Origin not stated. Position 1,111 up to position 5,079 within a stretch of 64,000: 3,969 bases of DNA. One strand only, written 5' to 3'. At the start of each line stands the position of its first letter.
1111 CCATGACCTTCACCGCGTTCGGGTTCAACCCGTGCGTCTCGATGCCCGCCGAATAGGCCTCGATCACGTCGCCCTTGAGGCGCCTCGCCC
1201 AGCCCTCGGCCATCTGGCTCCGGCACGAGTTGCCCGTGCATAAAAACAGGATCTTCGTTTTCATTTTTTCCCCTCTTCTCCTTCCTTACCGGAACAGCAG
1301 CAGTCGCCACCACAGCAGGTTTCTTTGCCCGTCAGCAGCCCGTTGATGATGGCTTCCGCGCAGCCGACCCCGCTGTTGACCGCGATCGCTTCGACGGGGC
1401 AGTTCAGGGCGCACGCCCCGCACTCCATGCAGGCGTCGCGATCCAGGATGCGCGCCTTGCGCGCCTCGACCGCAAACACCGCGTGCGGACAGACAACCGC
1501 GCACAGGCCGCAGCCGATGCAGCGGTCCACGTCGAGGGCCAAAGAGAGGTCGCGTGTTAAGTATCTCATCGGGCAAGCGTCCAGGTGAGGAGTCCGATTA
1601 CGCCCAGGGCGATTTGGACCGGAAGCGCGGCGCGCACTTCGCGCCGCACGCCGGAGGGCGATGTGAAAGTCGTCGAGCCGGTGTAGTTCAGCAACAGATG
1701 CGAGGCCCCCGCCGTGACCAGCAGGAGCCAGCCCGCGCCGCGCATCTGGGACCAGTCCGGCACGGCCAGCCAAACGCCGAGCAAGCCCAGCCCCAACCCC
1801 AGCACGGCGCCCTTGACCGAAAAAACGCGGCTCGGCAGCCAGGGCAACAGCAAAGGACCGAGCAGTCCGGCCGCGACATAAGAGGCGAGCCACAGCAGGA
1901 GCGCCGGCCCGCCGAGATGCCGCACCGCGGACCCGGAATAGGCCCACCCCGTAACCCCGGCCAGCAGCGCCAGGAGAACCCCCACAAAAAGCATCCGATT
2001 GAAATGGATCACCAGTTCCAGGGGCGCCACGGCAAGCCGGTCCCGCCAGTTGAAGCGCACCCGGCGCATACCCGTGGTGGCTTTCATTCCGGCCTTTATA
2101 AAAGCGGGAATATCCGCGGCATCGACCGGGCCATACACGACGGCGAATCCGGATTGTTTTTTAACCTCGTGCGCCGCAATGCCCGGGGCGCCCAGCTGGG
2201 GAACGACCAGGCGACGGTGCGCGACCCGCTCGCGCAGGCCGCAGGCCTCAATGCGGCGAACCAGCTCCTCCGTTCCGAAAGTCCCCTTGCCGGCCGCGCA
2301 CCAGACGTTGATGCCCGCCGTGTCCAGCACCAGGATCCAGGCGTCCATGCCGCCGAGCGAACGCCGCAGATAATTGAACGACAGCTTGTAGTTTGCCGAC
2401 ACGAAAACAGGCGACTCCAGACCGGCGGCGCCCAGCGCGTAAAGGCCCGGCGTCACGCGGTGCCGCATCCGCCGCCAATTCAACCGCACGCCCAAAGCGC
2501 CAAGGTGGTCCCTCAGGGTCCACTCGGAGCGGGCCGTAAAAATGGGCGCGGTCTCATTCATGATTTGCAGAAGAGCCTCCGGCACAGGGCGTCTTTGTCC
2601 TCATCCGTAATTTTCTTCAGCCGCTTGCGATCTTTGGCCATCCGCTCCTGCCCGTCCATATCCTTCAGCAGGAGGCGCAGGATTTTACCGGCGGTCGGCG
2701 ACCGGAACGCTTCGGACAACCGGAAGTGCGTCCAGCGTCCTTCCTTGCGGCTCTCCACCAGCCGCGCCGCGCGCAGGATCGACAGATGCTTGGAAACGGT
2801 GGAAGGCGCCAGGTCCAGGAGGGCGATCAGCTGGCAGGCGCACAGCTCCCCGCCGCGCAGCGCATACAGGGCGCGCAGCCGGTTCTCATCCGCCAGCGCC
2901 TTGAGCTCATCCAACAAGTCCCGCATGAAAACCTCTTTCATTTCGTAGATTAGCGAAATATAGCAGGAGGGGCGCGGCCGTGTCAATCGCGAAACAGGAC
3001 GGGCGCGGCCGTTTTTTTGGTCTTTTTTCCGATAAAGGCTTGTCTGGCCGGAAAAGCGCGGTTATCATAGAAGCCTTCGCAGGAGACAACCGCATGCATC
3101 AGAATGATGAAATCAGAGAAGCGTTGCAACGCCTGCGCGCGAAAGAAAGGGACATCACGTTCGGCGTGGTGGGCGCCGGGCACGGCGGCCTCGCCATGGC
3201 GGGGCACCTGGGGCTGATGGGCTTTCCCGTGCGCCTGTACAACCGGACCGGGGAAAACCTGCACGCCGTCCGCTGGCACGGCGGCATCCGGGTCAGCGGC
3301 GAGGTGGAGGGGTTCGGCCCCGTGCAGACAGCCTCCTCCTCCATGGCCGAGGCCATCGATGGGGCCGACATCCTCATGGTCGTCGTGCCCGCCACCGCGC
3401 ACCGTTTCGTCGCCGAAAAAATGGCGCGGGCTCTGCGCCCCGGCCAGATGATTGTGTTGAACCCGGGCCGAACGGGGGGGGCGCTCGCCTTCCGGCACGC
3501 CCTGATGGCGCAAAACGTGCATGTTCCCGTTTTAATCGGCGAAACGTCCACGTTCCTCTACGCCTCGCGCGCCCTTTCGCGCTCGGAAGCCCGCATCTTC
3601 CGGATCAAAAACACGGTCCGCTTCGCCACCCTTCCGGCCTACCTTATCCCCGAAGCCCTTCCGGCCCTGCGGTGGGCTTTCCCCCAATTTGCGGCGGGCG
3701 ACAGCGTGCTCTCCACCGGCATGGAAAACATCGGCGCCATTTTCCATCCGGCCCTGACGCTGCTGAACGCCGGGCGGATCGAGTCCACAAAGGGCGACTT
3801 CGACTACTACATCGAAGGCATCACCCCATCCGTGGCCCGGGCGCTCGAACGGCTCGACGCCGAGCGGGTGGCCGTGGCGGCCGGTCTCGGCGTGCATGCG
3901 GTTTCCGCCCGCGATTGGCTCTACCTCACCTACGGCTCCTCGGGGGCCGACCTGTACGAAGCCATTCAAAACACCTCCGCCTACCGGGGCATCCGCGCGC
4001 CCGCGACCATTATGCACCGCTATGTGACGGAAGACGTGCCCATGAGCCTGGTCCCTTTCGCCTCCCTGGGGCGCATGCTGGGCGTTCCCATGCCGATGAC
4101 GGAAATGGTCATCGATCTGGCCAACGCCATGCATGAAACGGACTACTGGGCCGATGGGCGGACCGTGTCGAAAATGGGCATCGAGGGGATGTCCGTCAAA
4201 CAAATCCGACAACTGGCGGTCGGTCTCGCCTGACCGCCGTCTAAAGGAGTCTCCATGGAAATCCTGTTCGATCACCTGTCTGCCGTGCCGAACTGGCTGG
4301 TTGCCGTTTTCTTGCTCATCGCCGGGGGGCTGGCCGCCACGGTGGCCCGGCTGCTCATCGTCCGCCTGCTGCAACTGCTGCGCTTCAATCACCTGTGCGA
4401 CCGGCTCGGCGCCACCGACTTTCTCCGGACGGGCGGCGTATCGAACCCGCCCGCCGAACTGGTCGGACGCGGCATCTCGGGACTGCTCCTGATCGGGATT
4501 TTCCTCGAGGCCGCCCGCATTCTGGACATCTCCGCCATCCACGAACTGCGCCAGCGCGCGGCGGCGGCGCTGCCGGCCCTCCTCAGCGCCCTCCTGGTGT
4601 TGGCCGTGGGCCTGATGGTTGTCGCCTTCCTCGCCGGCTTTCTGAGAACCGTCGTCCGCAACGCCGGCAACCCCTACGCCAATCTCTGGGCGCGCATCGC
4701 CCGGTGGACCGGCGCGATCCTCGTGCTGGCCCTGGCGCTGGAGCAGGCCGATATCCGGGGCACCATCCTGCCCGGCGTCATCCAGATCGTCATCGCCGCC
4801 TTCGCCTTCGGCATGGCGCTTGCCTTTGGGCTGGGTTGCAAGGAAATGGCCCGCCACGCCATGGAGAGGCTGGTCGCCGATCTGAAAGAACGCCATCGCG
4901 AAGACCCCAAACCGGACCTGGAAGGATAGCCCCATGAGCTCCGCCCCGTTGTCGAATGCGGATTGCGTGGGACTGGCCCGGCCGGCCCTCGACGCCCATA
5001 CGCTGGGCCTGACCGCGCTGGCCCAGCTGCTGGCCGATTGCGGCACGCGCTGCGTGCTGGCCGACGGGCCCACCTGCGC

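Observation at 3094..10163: Unassigned six-gene plus-strand operon: opine-dehydrogenase-like, membrane protein, B12-binding protein, AsnB-like amidotransferase, MscS channel, PABS-fold aminoalkyl transferase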

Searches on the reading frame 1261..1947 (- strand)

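Call 23: search_protein_families(library=pfam, proteins=[window:1261-1947:-], max_evalue=0.001)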
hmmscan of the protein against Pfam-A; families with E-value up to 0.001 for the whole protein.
window:1261-1947:- (228 aa): 10 families
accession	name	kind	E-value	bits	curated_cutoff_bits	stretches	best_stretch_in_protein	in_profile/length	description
PF00037.32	Fer4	-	1.8e-12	47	21.1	2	138-156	3-21/24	4Fe-4S binding domain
PF12797.12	Fer4_2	-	1.5e-10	40.7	24.5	2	138-154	5-21/22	4Fe-4S binding domain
PF12838.12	Fer4_7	-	6.3e-10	39.8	27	1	142-187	1-52/52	4Fe-4S dicluster domain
PF13237.11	Fer4_10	-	1.6e-08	34.8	25.5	1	138-184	4-53/53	4Fe-4S dicluster domain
PF12837.12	Fer4_6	-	2e-08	34.2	25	1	139-158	5-24/24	4Fe-4S binding domain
PF14697.11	Fer4_21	-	2.2e-08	34.5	35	1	139-189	4-58/59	4Fe-4S dicluster domain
PF13187.11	Fer4_9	-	2.8e-07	30.9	27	1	142-188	1-52/52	4Fe-4S dicluster domain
PF25160.1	LdpA_Fe-S-bd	-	2.9e-05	24.2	27.6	1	120-157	8-42/49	LdpA Fe-S cluster-binding domain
PF13183.11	Fer4_8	-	3.1e-05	24.8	27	0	140-155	2-17/68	4Fe-4S dicluster domain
PF13459.11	Fer4_15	-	7.8e-05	23.7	22.4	0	138-158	3-23/66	4Fe-4S single cluster domain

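Call 89: search_protein_families(library=ncbifam, proteins=[window:1261-1947:-], max_evalue=0.00001)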
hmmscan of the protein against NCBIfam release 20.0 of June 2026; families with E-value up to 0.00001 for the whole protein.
window:1261-1947:- (228 aa): 24 families
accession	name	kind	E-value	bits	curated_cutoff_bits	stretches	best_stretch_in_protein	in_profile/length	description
NF040864.1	HgcB_ferredoxin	equivalog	1.6e-32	111.2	99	1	128-217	1-92/93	mercury methylation ferredoxin HgcB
NF058577.1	FdxA_fam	equivalog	2e-14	53.5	65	1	141-187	7-52/52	4Fe-4S ferredoxin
NF043039.1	HgcAB_like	equivalog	4.6e-14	52.8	285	1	131-188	290-349/350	HgcAB-like fusion protein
NF040684.1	PorD_Arch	equivalog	6.6e-11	42.1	120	1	135-190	26-81/85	pyruvate synthase subunit PorD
NF038196.1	ferrodoxin_EFR1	subfamily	1.7e-10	41.3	75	1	132-191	176-232/242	EFR1 family ferrodoxin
TIGR02179.1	PorD_KorD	subfamily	2e-10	40.6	60.05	1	138-190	22-74/78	2-oxoacid:acceptor oxidoreductase, delta subunit, pyruvate/2-ketoisovalerate family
NF040770.1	hetero_SS_HdrA2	exception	6.4e-10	37.8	1100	1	135-191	571-626/777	CoB-CoM heterodisulfide reductase HdrA2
NF007203.0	PRK09624.1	equivalog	3.8e-09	36.7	171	1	138-190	48-100/105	pyuvate ferredoxin oxidoreductase subunit delta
NF006221.0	PRK08348.1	subfamily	2e-08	34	124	1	114-191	18-95/136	NADH-plastoquinone oxidoreductase subunit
NF007382.0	PRK09898.1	equivalog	7.8e-08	32.1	213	1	123-190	133-200/208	ferredoxin-like protein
TIGR04105.1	FeFe_hydrog_B1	subfamily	7.8e-08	31.4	450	0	163-192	180-209/462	monomeric [FeFe] hydrogenase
NF007202.0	PRK09623.1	equivalog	1e-07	32.2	166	0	126-160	66-100/105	3-methyl-2-oxobutanoate dehydrogenase subunit delta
TIGR03287.1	methan_mark_16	hypoth_equivalog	1.9e-07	29.9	363.95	0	123-161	314-350/391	methanogenesis marker 16 metalloprotein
NF010368.0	PRK13795.1-3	equivalog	3.2e-07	29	588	1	142-185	588-629/635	hypothetical protein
NF045490.1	FdxA_Protbact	equivalog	3.8e-07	30.3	135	0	152-193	20-60/104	ferredoxin FdxA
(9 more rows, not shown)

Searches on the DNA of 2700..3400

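Call 97: search_rna_families(source=window, start=2700, end=3400, threshold=evalue, max_evalue=10, show_alignments=2)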
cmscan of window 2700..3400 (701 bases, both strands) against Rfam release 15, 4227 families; matches with E-value up to 10: 1.
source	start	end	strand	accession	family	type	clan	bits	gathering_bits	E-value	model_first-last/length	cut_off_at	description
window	3048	3125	-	RF00110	RybB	Gene; sRNA;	-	14.2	40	4.5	1-79/79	no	RybB RNA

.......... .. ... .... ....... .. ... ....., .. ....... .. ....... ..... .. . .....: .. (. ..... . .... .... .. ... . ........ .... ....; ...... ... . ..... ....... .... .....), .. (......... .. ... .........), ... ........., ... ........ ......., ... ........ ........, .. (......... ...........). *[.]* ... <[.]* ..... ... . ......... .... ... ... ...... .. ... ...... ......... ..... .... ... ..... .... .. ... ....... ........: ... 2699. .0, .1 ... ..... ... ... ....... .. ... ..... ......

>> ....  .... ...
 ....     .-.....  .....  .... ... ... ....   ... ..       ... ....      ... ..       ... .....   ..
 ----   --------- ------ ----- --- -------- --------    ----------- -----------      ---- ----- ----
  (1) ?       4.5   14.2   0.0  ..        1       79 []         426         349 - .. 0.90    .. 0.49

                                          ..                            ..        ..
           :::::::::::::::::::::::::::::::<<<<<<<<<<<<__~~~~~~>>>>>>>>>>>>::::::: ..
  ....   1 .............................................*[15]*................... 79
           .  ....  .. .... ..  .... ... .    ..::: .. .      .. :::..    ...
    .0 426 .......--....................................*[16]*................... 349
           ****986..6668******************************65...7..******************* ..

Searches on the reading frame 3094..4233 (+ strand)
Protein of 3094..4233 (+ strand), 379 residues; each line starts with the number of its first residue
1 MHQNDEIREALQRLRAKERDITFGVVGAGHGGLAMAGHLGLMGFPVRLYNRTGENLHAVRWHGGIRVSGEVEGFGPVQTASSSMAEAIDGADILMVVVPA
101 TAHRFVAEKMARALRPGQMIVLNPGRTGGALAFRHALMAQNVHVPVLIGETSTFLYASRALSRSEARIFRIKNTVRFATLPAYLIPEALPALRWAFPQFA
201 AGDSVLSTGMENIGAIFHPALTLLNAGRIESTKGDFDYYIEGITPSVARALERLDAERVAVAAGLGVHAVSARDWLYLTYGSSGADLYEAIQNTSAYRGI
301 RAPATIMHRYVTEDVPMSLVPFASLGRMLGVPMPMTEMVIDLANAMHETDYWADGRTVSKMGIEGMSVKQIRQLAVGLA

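Call 5: search_protein_families(library=pfam, proteins=[window:3094-4233:+], max_evalue=0.01)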
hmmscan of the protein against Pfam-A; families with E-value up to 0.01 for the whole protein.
window:3094-4233:+ (379 aa): 6 families
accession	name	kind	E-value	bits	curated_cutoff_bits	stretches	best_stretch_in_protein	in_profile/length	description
PF02317.23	Octopine_DH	-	1.4e-49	168.4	30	1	203-347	3-150/150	NAD/NADP octopine/nopaline dehydrogenase, alpha-helical domain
PF03446.21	NAD_binding_2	-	6.1e-07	30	21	1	23-121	2-90/161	NAD binding domain of 6-phosphogluconate dehydrogenase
PF01210.29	NAD_Gly3P_dh_N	-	8.9e-07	29.4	23.1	1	24-121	3-100/158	NAD-dependent glycerol-3-phosphate dehydrogenase N-terminus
PF02558.23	ApbA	-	0.00018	21.6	22.2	1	24-122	2-98/150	Ketopantoate reductase PanE/ApbA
PF02826.25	2-Hacid_dh_C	-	0.00018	21.4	25.1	1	19-126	35-128/178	D-isomer specific 2-hydroxyacid dehydrogenase, NAD binding domain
PF03807.23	F420_oxidored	-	0.0015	19.5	21.6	1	23-121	2-89/94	NADP oxidoreductase coenzyme F420-dependent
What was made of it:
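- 3094..4233 (+): g1: NAD(P)H-dependent opine dehydrogenase (CENDH-like), 379 aa. PF02317 at 1.4e-49 (call 5).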

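Call 6: search_protein_families(library=ncbifam, proteins=[window:3094-4233:+], max_evalue=0.01)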
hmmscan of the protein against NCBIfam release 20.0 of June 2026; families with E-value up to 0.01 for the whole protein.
window:3094-4233:+ (379 aa): 13 families
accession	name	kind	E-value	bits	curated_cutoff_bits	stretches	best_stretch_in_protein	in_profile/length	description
NF000942.0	PRK00094.1-4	subfamily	6.5e-08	32.1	257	1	23-122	5-104/334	NAD(P)H-dependent glycerol-3-phosphate dehydrogenase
NF000941.0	PRK00094.1-3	equivalog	5.7e-06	25.8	423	1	24-121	5-102/336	NAD(P)H-dependent glycerol-3-phosphate dehydrogenase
NF000946.0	PRK00094.2-4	equivalog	8.6e-06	24.9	455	1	23-122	7-106/342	NAD(P)H-dependent glycerol-3-phosphate dehydrogenase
NF005089.0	PRK06522.1-4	subfamily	1.4e-05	24.6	223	1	24-121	4-98/326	2-dehydropantoate 2-reductase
NF006083.0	PRK08229.1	equivalog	0.00011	21.3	371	1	22-121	4-104/341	2-dehydropantoate 2-reductase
NF009098.0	PRK12439.1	equivalog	0.00012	21.6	436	1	16-119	3-106/341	NAD(P)H-dependent glycerol-3-phosphate dehydrogenase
NF000940.0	PRK00094.1-2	subfamily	0.00035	20.2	202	1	24-141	4-121/330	NAD(P)H-dependent glycerol-3-phosphate dehydrogenase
TIGR00745.1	apbA_panE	subfamily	0.00045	19.6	141.35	1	22-122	1-100/305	2-dehydropantoate 2-reductase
NF005694.0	PRK07502.1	equivalog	0.00054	19.3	409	1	71-120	47-96/310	prephenate/arogenate dehydrogenase family protein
NF009409.0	PRK12770.1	subfamily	0.0014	17.7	343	1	16-52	14-50/360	putative glutamate synthase subunit beta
NF011211.0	PRK14618.1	equivalog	0.0024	17.1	489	1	23-114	7-98/328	NAD(P)H-dependent glycerol-3-phosphate dehydrogenase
NF012013.0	PRK15469.1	equivalog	0.0047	16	403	1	17-64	133-180/312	glyoxylate/hydroxypyruvate reductase GhrA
TIGR02734.1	crtI_fam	subfamily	0.0099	14.6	238.1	0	25-52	3-30/504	phytoene desaturase family protein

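Call 13: search_solved_structures(query=window:3094-4233:+, max_evalue=0.01)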
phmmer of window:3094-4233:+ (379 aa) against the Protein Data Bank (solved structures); distinct sequences matched with E-value up to 0.01: 4.
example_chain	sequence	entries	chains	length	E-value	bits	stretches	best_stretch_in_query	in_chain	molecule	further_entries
1bg6_A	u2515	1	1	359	2.2e-76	260.3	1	22-373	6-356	N-(1-D-CARBOXYLETHYL)-L-NORVALINE DEHYDROGENASE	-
3c7a_A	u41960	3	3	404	1.6e-08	37.1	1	86-359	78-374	Octopine dehydrogenase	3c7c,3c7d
3iqd_B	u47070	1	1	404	2.2e-08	36.7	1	86-359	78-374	Octopine dehydrogenase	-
4wji_A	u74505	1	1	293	0.00011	24.4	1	58-143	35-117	Putative cyclohexadienyl dehydrogenase and ADH prephenate dehydrogenase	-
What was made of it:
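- Checked: Its match to the Arthrobacter opine dehydrogenase CENDH (PDB 1bg6) scores 2e-76 (calls 5, 13).
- The ODH is closest to CENDH, not to CntM (call 13).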

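Call 58: search_solved_structures(query=window:3094-4233:+, max_evalue=1e-20, show_alignments=1)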
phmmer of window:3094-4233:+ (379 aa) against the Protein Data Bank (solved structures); distinct sequences matched with E-value up to 1e-20: 1.
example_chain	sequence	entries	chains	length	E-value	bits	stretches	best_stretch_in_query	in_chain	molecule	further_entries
1bg6_A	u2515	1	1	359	2.2e-76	260.3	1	22-373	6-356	N-(1-D-CARBOXYLETHYL)-L-NORVALINE DEHYDROGENASE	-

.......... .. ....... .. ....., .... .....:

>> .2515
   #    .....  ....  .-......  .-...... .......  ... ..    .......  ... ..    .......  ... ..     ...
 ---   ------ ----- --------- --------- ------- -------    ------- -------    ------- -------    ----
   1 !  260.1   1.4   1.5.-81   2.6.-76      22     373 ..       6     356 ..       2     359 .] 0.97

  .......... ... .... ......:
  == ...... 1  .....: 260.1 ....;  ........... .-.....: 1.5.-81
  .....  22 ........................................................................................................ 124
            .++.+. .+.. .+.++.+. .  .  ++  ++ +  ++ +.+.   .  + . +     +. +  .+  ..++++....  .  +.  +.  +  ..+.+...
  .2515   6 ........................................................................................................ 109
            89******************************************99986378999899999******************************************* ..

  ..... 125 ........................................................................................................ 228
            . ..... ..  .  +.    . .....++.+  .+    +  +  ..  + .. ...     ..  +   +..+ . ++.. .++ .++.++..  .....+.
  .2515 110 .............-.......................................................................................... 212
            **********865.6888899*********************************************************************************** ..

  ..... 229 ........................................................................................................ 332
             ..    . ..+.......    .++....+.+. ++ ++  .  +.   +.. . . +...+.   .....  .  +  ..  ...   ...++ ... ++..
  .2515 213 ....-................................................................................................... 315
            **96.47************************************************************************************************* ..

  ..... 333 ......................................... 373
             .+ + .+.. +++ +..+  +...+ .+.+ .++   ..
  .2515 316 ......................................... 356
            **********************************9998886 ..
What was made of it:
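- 3094..4233 (+): The match to PDB 1bg6 scores 2.2e-76 over the full length, and the residues aligned to CENDH His202, Arg292 and Asp297 are conserved (calls 13, 58).
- Closest known: N-. Same: The full-length alignment scores 2e-76, and the residues aligned to His202, Arg292 and Asp297 are conserved (call 58).
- g1 is full-length CENDH-like (2e-76) with the catalytic triad aligned (call 58).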

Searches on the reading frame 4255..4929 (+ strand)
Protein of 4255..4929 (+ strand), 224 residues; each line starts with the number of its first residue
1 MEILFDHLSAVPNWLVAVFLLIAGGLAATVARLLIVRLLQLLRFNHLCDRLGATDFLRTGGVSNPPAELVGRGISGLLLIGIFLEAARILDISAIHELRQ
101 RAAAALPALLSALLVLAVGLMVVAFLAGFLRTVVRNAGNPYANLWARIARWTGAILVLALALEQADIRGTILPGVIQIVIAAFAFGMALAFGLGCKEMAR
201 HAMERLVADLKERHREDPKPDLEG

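Call 5: search_protein_families(library=pfam, proteins=[window:4255-4929:+], max_evalue=0.01)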
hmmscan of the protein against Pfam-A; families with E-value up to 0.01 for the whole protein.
window:4255-4929:+ (224 aa): 1 family
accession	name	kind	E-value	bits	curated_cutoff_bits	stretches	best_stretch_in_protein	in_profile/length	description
PF05552.17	MS_channel_1st_1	-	7.9e-06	26.1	22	2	103-137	11-45/50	Mechanosensitive ion channel, conserved TM helix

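Call 6: search_protein_families(library=ncbifam, proteins=[window:4255-4929:+], max_evalue=0.01)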
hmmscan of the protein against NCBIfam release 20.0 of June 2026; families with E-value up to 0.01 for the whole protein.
window:4255-4929:+ (224 aa): 1 family
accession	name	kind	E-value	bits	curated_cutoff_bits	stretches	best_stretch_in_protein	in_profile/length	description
NF033912.1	msc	subfamily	4.7e-12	45.8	100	2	3-138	80-215/365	mechanosensitive ion channel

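Call 25: search_protein_families(library=pfam, proteins=[window:4255-4929:+], max_evalue=10)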
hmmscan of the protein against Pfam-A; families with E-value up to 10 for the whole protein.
window:4255-4929:+ (224 aa): 2 families
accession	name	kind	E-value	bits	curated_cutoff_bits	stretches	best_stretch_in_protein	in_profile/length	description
PF05552.17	MS_channel_1st_1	-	7.9e-06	26.1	22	2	103-137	11-45/50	Mechanosensitive ion channel, conserved TM helix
PF09843.14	DUF2070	-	4.4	5.9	30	1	8-188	8-148/561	Predicted membrane protein (DUF2070)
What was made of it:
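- On AdoCbl-dependent glutamate-mutase-type isomerases: g3 gives no Pfam hit even at E 10 (calls 5, 25).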
